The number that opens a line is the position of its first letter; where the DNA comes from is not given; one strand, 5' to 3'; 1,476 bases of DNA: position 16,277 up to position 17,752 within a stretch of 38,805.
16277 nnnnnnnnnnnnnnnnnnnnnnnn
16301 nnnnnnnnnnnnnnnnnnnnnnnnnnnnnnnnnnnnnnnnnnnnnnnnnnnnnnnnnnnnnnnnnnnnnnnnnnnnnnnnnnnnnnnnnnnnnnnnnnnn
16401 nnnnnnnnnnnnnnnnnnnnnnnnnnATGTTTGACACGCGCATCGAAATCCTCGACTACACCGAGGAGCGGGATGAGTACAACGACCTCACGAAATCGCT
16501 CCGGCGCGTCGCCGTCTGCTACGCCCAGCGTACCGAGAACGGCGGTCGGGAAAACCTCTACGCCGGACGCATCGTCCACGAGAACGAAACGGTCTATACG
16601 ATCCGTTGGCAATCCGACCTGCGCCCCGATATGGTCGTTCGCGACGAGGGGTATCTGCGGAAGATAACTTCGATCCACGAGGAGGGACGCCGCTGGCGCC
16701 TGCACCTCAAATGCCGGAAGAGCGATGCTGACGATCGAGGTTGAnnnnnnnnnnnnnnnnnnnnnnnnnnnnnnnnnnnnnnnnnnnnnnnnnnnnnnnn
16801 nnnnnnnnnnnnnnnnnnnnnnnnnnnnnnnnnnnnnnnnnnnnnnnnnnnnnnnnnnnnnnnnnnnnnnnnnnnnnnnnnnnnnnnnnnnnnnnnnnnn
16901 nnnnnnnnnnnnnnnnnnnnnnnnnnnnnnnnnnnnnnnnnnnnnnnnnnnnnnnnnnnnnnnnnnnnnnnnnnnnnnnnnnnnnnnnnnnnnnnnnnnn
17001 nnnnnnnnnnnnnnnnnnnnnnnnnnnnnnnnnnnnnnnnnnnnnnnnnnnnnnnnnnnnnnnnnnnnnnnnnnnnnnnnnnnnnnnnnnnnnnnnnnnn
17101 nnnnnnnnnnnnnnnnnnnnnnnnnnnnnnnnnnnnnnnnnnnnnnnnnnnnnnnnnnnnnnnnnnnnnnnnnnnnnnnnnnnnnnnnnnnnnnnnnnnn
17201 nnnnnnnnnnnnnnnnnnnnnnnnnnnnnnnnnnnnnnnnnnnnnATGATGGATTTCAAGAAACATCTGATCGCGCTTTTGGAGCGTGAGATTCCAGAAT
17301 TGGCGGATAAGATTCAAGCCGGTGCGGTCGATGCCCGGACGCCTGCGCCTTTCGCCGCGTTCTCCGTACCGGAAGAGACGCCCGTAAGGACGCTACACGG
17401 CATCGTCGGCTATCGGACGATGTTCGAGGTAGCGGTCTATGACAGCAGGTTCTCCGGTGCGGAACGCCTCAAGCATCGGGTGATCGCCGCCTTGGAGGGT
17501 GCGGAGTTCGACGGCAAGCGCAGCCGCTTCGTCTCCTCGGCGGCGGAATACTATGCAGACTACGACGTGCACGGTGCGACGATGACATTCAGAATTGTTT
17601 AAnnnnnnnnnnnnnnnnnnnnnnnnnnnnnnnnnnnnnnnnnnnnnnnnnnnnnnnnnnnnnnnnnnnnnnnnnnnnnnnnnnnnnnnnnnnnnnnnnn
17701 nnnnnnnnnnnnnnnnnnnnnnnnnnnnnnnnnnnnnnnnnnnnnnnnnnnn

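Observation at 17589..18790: AbiE-like toxin-antitoxin / abortive-infection pair embedded between head-tail joining and major tail genes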

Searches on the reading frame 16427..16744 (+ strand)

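Call 8: search_protein_families(library=phrogs, proteins=[window:16427-16744:+], max_evalue=0.001)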
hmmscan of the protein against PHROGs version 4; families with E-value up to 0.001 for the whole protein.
window:16427-16744:+ (105 aa): 2 families
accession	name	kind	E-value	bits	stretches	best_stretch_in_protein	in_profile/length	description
phrog_10356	-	head and packaging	3.8e-08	32.9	1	3-99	9-105/852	virion structural protein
phrog_25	-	connector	5.6e-08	34.1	1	2-103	41-143/286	head closure Hc1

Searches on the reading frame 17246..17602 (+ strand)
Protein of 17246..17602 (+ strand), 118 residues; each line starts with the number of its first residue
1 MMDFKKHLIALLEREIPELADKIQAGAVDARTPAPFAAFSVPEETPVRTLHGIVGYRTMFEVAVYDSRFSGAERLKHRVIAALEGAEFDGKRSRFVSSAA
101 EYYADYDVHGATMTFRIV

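Call 8: search_protein_families(library=phrogs, proteins=[window:17246-17602:+], max_evalue=0.001)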
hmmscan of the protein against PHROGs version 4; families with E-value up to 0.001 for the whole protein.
window:17246-17602:+ (118 aa): 0 families

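Call 57: search_protein_families(library=pfam, proteins=[window:17246-17602:+], max_evalue=0.001)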
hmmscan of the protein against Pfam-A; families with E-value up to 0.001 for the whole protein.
window:17246-17602:+ (118 aa): 1 family
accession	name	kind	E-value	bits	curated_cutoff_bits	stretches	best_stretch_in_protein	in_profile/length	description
PF11367.14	Tail_completion_gp17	-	0.00019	22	24.5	1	23-118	22-122/124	Tail completion protein gp17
